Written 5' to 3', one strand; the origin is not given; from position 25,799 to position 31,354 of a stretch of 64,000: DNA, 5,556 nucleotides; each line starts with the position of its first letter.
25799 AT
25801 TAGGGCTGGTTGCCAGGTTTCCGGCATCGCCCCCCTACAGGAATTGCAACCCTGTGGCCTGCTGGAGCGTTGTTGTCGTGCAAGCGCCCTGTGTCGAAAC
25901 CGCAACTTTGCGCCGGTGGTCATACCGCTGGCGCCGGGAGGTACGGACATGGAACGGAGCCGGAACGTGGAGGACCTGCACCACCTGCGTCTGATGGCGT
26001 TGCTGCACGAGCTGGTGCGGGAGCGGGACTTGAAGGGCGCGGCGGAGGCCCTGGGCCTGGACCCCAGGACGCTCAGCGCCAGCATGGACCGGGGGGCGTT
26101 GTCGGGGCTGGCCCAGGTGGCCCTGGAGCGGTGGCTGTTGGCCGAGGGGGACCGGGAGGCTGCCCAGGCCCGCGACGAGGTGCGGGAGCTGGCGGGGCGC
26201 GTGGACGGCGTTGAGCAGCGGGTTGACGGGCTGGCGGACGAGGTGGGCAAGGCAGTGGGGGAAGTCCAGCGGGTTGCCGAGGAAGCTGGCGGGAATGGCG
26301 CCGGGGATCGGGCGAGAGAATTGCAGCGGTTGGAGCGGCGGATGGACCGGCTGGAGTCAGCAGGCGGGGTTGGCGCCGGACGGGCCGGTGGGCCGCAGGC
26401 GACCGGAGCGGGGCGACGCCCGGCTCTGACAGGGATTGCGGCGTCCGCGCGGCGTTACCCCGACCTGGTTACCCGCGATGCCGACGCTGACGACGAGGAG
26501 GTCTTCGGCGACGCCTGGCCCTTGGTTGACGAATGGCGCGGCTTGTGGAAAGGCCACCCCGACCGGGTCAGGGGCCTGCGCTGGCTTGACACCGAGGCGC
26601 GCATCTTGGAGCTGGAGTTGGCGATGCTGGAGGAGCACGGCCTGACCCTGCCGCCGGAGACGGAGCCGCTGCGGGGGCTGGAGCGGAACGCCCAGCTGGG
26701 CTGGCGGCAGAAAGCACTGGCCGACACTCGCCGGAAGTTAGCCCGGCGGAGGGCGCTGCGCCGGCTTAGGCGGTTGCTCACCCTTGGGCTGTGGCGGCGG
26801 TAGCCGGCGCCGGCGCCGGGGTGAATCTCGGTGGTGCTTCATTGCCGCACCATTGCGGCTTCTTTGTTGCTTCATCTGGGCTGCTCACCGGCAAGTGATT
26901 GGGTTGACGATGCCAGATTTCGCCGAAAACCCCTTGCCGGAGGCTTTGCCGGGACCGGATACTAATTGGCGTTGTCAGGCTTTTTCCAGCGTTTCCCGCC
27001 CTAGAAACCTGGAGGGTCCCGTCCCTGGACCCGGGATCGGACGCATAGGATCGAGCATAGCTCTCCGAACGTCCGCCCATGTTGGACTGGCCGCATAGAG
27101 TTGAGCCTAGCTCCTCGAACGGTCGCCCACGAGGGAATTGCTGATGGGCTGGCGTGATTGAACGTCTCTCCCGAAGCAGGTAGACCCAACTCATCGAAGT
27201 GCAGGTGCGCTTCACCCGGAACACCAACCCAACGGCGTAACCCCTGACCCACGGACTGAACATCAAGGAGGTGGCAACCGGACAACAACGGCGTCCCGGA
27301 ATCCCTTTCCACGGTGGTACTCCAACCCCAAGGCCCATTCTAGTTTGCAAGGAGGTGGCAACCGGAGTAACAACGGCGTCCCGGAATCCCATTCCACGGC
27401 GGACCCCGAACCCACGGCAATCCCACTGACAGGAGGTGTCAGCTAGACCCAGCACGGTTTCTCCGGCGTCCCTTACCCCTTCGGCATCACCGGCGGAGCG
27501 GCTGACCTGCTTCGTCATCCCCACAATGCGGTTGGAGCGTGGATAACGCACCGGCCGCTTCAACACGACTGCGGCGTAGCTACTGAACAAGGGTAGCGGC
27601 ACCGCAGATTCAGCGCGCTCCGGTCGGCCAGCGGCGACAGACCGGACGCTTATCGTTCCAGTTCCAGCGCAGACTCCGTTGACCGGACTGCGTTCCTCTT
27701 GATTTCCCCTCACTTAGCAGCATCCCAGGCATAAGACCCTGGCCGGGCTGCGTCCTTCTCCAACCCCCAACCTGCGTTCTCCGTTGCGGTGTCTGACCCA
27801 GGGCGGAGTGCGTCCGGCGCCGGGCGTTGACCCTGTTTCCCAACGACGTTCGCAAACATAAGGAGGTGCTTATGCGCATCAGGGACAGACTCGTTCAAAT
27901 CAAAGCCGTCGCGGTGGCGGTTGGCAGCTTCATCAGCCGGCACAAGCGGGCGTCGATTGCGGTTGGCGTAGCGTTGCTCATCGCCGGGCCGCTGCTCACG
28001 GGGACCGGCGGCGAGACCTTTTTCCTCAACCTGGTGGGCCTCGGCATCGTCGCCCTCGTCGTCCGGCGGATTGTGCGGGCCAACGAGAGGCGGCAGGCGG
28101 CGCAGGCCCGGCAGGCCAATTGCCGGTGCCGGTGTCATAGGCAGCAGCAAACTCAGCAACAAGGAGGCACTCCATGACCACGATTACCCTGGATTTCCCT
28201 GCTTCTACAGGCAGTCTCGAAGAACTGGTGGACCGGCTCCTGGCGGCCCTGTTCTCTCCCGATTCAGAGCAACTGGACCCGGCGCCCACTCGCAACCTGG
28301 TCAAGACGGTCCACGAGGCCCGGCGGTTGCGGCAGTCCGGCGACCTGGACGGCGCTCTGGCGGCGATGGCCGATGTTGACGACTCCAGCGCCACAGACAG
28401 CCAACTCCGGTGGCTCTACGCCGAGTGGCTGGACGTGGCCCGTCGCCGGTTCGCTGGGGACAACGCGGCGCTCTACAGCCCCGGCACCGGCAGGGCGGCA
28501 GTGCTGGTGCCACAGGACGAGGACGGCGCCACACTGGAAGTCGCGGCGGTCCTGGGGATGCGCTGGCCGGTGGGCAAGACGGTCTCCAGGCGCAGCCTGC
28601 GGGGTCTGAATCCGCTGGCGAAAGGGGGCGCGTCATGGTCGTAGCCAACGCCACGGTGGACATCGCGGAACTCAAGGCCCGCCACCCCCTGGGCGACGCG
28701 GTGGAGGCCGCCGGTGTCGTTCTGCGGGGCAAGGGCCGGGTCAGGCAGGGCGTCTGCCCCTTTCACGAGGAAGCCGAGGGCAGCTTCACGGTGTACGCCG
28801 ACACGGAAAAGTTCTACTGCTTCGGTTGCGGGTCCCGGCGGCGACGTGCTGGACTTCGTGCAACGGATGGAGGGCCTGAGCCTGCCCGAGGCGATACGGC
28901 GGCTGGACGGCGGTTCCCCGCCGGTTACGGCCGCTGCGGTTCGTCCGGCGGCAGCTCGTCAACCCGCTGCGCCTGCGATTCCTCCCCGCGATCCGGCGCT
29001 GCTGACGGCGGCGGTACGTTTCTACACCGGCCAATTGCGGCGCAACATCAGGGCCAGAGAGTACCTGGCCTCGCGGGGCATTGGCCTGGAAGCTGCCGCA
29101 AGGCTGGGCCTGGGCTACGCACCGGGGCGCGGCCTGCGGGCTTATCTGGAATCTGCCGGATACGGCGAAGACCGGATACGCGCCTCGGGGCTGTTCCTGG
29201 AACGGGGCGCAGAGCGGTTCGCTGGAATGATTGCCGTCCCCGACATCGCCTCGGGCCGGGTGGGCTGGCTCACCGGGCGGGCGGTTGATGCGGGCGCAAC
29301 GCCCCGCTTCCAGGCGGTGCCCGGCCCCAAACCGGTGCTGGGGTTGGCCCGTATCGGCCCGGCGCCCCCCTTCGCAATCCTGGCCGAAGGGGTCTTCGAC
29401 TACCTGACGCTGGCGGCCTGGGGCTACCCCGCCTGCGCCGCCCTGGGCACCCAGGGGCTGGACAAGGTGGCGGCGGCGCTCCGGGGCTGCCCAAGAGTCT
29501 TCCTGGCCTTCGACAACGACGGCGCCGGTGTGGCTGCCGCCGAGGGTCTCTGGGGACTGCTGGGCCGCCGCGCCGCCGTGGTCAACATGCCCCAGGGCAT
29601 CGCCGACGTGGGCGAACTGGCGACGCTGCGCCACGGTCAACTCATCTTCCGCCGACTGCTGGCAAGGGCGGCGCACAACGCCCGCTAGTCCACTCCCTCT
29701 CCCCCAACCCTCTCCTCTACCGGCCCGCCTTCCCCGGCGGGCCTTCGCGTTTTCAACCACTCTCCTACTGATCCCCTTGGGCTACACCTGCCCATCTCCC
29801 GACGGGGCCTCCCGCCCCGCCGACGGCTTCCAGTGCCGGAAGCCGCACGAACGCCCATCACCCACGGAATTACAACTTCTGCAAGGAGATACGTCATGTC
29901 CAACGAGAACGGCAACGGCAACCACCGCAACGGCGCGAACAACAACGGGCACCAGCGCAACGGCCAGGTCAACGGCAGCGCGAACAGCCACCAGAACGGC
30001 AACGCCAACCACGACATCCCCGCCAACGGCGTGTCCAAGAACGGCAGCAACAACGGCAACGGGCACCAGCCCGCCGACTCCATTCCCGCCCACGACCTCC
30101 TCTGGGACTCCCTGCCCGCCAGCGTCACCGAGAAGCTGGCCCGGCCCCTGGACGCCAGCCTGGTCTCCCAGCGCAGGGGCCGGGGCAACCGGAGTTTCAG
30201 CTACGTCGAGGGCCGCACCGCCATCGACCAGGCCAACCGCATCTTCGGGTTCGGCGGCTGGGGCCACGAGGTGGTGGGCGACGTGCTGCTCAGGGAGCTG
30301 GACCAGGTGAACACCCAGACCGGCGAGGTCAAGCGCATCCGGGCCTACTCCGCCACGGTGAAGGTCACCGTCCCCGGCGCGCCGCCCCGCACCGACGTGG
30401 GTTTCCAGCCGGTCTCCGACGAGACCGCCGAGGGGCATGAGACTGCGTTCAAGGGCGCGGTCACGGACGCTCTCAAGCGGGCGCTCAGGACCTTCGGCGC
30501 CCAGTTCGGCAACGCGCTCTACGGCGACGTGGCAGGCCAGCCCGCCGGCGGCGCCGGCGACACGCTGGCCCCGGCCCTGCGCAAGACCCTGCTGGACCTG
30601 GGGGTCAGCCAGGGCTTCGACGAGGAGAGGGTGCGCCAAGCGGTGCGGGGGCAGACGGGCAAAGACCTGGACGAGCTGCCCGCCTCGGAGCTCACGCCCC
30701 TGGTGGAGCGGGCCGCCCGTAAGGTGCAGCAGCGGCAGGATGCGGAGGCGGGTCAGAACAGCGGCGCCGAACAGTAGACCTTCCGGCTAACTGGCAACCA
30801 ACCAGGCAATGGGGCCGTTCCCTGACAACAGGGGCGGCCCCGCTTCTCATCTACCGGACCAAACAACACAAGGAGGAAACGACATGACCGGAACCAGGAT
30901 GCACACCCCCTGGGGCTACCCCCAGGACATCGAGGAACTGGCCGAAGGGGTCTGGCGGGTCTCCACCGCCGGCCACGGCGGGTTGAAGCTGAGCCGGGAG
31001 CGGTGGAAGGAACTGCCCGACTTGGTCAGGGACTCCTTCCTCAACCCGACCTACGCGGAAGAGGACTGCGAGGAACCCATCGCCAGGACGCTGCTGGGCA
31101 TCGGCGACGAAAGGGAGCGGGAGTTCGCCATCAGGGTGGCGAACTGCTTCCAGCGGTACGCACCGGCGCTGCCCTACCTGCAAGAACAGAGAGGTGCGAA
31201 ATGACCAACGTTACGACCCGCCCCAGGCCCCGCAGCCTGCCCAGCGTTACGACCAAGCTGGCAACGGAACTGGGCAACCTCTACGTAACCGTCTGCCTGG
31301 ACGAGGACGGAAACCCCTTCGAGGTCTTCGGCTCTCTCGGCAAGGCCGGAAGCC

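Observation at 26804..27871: A roughly 1.1 kb non-coding region conserved in both ICE copies, with structure-preserving substitutions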

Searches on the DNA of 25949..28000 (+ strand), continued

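Call 75: search_with_rna_model(model_id=R2, sources=[window, L001, L002, L003, L004, L005, L006, L007, L008, L009, L010, L011, L012, L013, L014, L015, L016, L017, L018, L019, L020, L021, L022, L023, L024, L025, L026, L027, L028, L029, L030, L031, L032, L033, L034, L035, L036, L037, L038, L039, L040, L041, L042, L043, L044, L045, L046, L047, L048, L049, L050, L051, L052, L053, L054, L055, L056, L057, L058, L059, L060, L061, L062, L063, L064, L065, L066, L067, L068, L069, L070, L071, L072, L073, L074, L075, L076, L077, L078, L079, L080, L081, L082, L083, L084, L085, L086, L087, L088, L089, L090, L091, L092, L093, L094, L095, L096], max_evalue=0.001, make_alignment=true)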
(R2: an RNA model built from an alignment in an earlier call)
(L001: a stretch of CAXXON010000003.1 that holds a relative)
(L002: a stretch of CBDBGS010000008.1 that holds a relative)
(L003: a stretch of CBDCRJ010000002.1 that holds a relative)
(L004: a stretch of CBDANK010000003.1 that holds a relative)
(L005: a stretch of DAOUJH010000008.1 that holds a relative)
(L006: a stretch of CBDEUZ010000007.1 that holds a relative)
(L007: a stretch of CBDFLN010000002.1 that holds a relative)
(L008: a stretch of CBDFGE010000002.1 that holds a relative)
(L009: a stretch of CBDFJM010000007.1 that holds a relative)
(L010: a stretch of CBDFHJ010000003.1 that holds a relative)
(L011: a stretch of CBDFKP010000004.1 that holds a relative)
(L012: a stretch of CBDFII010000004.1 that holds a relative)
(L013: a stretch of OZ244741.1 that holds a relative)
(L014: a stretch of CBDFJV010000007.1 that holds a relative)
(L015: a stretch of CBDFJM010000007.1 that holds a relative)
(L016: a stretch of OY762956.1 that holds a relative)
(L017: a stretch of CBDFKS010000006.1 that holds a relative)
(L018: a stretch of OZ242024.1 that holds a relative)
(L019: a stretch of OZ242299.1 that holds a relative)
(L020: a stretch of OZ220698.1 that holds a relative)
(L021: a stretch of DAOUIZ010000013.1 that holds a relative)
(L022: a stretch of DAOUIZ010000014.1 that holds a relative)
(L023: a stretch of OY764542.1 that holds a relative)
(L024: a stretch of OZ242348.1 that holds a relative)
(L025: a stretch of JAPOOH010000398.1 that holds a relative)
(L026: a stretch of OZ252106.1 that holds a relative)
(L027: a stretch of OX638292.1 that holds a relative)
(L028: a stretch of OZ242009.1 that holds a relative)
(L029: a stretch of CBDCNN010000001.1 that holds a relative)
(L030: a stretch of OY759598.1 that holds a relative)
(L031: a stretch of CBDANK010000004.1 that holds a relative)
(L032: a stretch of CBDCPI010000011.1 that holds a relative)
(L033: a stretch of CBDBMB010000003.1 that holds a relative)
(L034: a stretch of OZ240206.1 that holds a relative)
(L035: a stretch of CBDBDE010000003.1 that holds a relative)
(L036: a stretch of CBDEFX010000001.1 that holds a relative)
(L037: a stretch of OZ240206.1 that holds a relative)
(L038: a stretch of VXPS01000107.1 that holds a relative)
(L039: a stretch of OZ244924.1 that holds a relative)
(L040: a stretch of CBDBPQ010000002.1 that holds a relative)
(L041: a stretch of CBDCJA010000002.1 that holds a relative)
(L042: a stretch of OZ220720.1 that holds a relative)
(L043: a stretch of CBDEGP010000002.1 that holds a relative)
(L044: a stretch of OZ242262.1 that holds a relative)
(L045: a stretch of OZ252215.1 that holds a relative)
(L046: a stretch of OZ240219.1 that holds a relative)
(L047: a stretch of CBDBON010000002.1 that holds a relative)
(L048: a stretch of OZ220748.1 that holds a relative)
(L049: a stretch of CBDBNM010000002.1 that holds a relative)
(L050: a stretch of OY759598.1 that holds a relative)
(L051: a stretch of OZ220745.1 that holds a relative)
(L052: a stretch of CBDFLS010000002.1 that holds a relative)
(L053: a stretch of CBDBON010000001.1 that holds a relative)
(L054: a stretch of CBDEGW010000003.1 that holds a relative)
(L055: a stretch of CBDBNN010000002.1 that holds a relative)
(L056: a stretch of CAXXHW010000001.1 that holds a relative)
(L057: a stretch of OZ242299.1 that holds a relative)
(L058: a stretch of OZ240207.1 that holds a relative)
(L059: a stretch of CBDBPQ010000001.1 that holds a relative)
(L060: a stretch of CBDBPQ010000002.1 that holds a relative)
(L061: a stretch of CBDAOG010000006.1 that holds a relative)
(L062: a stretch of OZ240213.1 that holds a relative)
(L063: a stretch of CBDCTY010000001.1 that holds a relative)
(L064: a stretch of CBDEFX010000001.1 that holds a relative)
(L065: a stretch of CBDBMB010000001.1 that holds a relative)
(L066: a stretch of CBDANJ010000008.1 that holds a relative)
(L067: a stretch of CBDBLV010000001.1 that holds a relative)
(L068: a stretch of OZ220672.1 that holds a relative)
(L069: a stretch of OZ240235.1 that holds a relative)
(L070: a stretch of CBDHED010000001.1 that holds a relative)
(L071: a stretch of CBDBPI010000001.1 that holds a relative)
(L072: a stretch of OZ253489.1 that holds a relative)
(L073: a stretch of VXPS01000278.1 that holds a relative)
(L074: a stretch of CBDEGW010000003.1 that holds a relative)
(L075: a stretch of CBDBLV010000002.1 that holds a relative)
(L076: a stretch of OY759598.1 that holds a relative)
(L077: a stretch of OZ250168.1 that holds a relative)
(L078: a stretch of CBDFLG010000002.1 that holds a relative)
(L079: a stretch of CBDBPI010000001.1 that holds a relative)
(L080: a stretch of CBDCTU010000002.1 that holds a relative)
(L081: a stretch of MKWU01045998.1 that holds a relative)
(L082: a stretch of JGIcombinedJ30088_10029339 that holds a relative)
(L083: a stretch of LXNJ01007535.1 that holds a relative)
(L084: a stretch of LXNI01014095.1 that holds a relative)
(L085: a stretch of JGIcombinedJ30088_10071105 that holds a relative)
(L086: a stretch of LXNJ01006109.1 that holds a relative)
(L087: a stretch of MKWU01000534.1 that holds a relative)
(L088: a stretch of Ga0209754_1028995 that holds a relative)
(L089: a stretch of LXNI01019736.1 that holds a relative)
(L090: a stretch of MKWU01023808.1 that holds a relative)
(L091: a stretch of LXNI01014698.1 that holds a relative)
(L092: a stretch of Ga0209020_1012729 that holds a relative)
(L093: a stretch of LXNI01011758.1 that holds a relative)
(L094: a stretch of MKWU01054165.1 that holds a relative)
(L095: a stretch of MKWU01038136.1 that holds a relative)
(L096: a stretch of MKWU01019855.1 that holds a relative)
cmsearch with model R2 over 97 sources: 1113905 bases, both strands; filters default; matches with E-value up to 0.001: 102.
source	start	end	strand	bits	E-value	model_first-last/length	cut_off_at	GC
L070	6930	7030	+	96.8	7e-19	1-102/102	no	0.53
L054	6928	7028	+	95.3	1.5e-18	1-102/102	no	0.53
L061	6929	7029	+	94.8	2e-18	1-102/102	no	0.54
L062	6926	7026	+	94.8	2e-18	1-102/102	no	0.54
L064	6927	7027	+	94.8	2e-18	1-102/102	no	0.54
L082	278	378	-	94.3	2.6e-18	1-102/102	no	0.55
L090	1580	1680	+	94.3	2.6e-18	1-102/102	no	0.55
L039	6926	7026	+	94.2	2.7e-18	1-102/102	no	0.55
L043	6926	7026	+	94.2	2.7e-18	1-102/102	no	0.55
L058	6929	7029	+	94.2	2.7e-18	1-102/102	no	0.55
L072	5236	5336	+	94.2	2.8e-18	1-102/102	no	0.57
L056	6928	7028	+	94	3e-18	1-102/102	no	0.55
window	55211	55314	-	93.8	3.3e-18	1-102/102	no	0.62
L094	1017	1115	-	93.8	3.4e-18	1-102/102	no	0.58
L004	8325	8427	+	93.6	3.7e-18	1-102/102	no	0.62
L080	6943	7043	+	93.4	4.1e-18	1-102/102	no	0.56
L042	6960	7059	+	93.4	4.2e-18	1-102/102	no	0.57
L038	2917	3016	+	92.5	6.6e-18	1-102/102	no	0.57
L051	6962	7061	+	91.9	9.3e-18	1-102/102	no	0.58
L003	7011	7114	+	91.7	1e-17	1-102/102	no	0.62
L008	6923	7024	+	91.1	1.4e-17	1-102/102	no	0.53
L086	2425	2528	+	91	1.4e-17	1-102/102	no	0.62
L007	6923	7024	+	91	1.4e-17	1-102/102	no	0.53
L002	7009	7111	+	90.9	1.5e-17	1-102/102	no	0.62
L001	8329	8432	+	90.7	1.7e-17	1-102/102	no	0.63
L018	6906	7007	+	89.9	2.6e-17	1-102/102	no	0.61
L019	6905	7005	+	89.9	2.7e-17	1-102/102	no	0.59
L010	6922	7023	+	89.3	3.5e-17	1-102/102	no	0.5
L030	6906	7009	+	89.1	4.1e-17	1-102/102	no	0.56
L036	6919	7018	+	88.8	4.6e-17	1-102/102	no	0.54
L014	6923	7024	+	88.7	4.9e-17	1-102/102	no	0.52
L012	6923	7024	+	88.7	4.9e-17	1-102/102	no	0.52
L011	6938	7039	+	88.7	4.9e-17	1-102/102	no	0.53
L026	6911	7012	+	88.5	5.5e-17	1-102/102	no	0.53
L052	6911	7012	+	88.5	5.5e-17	1-102/102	no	0.53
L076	8093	8194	+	88.1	6.6e-17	1-102/102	no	0.55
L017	6923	7024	+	87.8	7.8e-17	1-102/102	no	0.51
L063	6922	7020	+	87.8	7.8e-17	1-102/102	no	0.56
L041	6920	7018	+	85.9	2.2e-16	1-102/102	no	0.59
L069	6922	7020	+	85.7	2.4e-16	1-102/102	no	0.58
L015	6923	7024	+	85.6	2.5e-16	1-102/102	no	0.52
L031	6931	7030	+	85.6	2.5e-16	1-102/102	no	0.58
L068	6945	7043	+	85.1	3.2e-16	1-102/102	no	0.56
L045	6932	7033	+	84.8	3.8e-16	1-102/102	no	0.53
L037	6920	7018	+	84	5.9e-16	1-102/102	no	0.6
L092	2278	2381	+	82.1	1.6e-15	1-102/102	no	0.62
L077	6945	7044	+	82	1.7e-15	1-102/102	no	0.55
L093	1034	1135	-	81.6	2.1e-15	1-102/102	no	0.69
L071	6932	7036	+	79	8.1e-15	1-102/102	no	0.6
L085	1534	1635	+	78.9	8.4e-15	1-102/102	no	0.62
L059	6929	7033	+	78.5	1.1e-14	1-102/102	no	0.59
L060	6929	7033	+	78.5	1.1e-14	1-102/102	no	0.59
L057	6929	7033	+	78.3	1.2e-14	1-102/102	no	0.59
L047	6929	7033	+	78.3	1.2e-14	1-102/102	no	0.59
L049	6929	7033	+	78.3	1.2e-14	1-102/102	no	0.59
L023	6963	7071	+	78.2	1.2e-14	1-102/102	no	0.61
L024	6963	7071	+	78.2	1.2e-14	1-102/102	no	0.61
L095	2186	2278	-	77.7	1.6e-14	1-102/102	no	0.65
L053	6927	7031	+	77.5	1.8e-14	1-102/102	no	0.59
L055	6929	7033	+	77.5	1.8e-14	1-102/102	no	0.59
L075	8665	8769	+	77.4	1.9e-14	1-102/102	no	0.6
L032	6922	7026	+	77.3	2e-14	1-102/102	no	0.6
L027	6898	7003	+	77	2.4e-14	1-102/102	no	0.6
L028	6916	7022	+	76.6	2.9e-14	1-102/102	no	0.65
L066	6965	7069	+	76.4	3.1e-14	1-102/102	no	0.62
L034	7956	8059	+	76.4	3.1e-14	1-102/102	no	0.62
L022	6949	7053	+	76.4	3.2e-14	1-102/102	no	0.62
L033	6898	7003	+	76.3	3.4e-14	1-102/102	no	0.61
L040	6897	7002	+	76.3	3.4e-14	1-102/102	no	0.61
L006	6895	7000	+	76.2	3.6e-14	1-102/102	no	0.6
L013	6951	7056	+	76.2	3.6e-14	1-102/102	no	0.58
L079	6963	7067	+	76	3.9e-14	1-102/102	no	0.56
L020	6885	6988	+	75.7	4.5e-14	1-102/102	no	0.61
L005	6893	6998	+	75.5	5.1e-14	1-102/102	no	0.62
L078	6984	7088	+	75.2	5.9e-14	1-102/102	no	0.63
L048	6916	7023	+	75.2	6e-14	1-102/102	no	0.65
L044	6930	7033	+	74.7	7.9e-14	1-102/102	no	0.6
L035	6938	7042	+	74.1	1.1e-13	1-102/102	no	0.62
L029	6940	7044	+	74.1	1.1e-13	1-102/102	no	0.63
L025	6372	6479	+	74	1.1e-13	1-102/102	no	0.64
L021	3329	3433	+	73.9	1.2e-13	1-102/102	no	0.62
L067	6938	7041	+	73.8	1.2e-13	1-102/102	no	0.61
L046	6937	7047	+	73.1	1.8e-13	1-102/102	no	0.56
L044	4740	4837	+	72.7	2.3e-13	1-102/102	no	0.57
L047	4735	4832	+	72.7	2.3e-13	1-102/102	no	0.57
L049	4737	4834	+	72.7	2.3e-13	1-102/102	no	0.57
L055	2490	2587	+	72.7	2.3e-13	1-102/102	no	0.57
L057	4736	4833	+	72.7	2.3e-13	1-102/102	no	0.57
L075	4737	4834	+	72.7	2.3e-13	1-102/102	no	0.57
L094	405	507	-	71.4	4.5e-13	1-102/102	no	0.6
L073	1108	1205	+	71.3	4.8e-13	1-102/102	no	0.58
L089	319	418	-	71.1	5.1e-13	1-102/102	no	0.62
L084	1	99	+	70.5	7.1e-13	1-102/102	no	0.61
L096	1286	1385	-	70.1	8.9e-13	1-102/102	no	0.64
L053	4969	5066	+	69.6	1.2e-12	1-102/102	no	0.57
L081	1593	1691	+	69.5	1.2e-12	1-102/102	no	0.64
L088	1215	1313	-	69.5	1.2e-12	1-102/102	no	0.64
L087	1293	1391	+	69.5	1.2e-12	1-102/102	no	0.62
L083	2444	2550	-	65.4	1.1e-11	1-102/102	no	0.6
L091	1532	1631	+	62.5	4.9e-11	1-102/102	no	0.63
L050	6951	7051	+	37.6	2.3e-05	1-102/102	no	0.61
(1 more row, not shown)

Alignment A7: 102 matches aligned to the model, 120 columns, each read 5' to 3' on its own strand. Consensus structure (alignment columns), stored with it:
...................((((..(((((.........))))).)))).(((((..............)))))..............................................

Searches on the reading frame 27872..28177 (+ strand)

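Call 12: search_protein_families(library=pfam, proteins=[window:27872-28177:+], max_evalue=0.01)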
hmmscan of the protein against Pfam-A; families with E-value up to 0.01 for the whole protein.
window:27872-28177:+ (101 aa): 1 family
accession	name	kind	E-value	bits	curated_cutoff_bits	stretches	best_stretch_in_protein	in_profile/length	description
PF01040.23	UbiA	-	0.00098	18.9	34.2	1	5-80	169-244/250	UbiA prenyltransferase family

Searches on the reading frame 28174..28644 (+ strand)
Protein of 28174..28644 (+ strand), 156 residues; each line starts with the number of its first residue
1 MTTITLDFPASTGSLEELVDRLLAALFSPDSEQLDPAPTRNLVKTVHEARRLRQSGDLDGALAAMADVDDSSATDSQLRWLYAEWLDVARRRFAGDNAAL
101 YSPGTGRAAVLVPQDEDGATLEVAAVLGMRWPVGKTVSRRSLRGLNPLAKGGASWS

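Call 12: search_protein_families(library=pfam, proteins=[window:28174-28644:+], max_evalue=0.01)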
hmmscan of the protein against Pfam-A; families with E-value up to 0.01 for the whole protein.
window:28174-28644:+ (156 aa): 0 families

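Call 82: search_protein_families(library=ncbifam, proteins=[window:28174-28644:+], max_evalue=0.01)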
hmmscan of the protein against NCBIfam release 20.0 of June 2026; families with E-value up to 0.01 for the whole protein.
window:28174-28644:+ (156 aa): 1 family
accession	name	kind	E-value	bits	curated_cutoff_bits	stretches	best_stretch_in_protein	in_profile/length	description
TIGR02267.1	TIGR02267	domain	0.0014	19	60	1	40-68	74-102/123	DUSAM domain-containing protein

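Call 83: search_protein_families(library=phrogs, proteins=[window:28174-28644:+], max_evalue=0.01)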
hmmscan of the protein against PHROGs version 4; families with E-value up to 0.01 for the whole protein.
window:28174-28644:+ (156 aa): 0 families

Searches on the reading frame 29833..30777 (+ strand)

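Call 12: search_protein_families(library=pfam, proteins=[window:29833-30777:+], max_evalue=0.01)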
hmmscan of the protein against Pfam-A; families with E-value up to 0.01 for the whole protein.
window:29833-30777:+ (314 aa): 1 family
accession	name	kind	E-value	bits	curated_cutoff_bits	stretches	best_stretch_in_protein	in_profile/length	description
PF04098.21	Rad52_Rad22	-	3.8e-28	98.8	20.3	1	97-232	4-137/153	Rad52/22 family double-strand break repair protein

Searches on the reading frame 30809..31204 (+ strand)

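Call 12: search_protein_families(library=pfam, proteins=[window:30809-31204:+], max_evalue=0.01)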
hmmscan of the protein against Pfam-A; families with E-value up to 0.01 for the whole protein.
window:30809-31204:+ (131 aa): 1 family
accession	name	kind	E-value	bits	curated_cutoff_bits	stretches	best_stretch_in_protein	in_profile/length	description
PF22653.1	DUF7007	-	8e-18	65.5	27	1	30-95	3-65/116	Domain of unknown function (DUF7007)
